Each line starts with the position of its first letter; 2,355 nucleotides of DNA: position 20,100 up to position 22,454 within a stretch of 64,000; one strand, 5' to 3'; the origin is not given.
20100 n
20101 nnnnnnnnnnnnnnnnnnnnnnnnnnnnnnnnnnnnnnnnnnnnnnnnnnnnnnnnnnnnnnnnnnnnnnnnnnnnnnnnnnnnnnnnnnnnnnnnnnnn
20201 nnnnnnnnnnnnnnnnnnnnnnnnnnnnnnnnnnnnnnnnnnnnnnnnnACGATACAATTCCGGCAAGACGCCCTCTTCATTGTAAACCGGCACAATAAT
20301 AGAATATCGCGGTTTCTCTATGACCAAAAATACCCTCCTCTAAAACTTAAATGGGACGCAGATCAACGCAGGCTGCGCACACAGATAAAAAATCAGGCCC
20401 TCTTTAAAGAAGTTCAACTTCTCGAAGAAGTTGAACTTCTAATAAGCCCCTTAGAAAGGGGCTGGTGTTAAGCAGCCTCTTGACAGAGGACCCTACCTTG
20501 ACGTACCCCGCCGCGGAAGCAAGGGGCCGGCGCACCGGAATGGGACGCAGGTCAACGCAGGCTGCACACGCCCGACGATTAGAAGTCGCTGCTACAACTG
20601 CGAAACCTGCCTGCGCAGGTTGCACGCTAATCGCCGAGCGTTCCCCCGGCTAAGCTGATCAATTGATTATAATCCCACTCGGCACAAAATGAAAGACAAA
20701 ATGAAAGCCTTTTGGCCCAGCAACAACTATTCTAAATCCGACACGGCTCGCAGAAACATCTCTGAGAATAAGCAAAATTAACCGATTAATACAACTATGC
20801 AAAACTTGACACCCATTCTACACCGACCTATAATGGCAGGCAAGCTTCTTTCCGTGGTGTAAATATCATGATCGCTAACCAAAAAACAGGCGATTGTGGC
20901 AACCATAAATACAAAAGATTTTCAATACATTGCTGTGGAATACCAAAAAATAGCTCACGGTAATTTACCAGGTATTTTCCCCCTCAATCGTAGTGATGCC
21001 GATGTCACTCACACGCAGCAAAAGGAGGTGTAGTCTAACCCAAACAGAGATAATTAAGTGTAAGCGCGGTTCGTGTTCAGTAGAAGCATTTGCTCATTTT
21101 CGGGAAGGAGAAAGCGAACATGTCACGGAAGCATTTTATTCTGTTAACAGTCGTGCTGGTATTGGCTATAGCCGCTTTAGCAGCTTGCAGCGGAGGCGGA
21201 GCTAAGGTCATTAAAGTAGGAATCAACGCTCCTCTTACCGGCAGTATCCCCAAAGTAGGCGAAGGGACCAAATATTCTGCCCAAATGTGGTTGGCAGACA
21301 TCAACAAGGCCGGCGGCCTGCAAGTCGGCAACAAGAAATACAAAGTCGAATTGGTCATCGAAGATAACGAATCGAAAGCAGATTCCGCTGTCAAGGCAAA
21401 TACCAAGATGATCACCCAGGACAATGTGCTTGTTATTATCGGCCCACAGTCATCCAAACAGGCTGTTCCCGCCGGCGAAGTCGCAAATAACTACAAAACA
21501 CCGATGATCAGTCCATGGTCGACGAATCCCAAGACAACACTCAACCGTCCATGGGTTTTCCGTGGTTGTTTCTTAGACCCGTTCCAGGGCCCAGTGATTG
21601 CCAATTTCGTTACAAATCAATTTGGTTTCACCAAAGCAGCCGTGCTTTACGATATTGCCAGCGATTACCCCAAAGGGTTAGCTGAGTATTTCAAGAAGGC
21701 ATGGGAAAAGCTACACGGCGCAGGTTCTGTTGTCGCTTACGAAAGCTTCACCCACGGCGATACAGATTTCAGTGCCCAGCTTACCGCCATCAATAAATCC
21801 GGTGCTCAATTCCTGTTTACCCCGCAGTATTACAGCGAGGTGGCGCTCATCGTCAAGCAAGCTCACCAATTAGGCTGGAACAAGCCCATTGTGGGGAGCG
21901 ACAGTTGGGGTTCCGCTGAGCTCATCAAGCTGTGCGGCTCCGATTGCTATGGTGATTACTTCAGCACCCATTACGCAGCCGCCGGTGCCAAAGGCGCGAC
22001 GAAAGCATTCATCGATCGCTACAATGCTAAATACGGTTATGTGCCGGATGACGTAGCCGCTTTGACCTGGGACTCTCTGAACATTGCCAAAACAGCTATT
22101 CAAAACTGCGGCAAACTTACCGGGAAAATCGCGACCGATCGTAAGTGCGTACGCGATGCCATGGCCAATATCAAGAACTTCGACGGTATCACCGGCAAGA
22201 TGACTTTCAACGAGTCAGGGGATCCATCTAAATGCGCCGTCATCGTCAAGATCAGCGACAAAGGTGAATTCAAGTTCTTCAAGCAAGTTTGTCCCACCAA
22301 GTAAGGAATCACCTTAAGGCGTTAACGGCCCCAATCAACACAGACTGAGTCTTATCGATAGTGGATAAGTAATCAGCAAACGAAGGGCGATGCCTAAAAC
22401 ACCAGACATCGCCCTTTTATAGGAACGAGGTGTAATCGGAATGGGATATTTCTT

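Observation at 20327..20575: Family A mosaic repeat: a portable 5' region whose terminal module ends in a Shine-Dalgarno sequence abutting unrelated start codons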

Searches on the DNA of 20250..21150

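Call 34: search_rna_families(source=window, start=20250, end=21150, threshold=evalue, max_evalue=1)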
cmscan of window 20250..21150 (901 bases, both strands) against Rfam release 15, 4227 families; matches with E-value up to 1: 3.
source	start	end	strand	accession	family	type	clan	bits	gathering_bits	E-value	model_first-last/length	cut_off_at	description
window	20599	20622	+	RF01356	CRISPR-DR28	Gene; CRISPR;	-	25.9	35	0.035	1-24/24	no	CRISPR RNA direct repeat element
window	20410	20438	+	RF03989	mir-7950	Gene; miRNA;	-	24.2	82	0.027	1-59/59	no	mir-7950 microRNA precursor family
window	20385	20463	-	RF00515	PyrR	Cis-reg;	-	24.1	54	0.71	1-115/115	no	PyrR binding site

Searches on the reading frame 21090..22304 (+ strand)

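Call 12: search_protein_families(library=pfam, proteins=[window:21090-22304:+])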
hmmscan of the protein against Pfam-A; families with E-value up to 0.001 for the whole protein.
window:21090-22304:+ (404 aa): 3 families
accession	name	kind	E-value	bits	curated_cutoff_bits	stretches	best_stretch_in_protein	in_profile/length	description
PF13458.12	Peripla_BP_6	-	5.9e-57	194.3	31.7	1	41-392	2-342/343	Periplasmic binding protein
PF01094.35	ANF_receptor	-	3e-24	86.2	25.4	1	69-380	11-341/353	Receptor family ligand binding region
PF13433.12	Peripla_BP_5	-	1.7e-17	64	27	2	171-399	125-347/363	Periplasmic binding protein domain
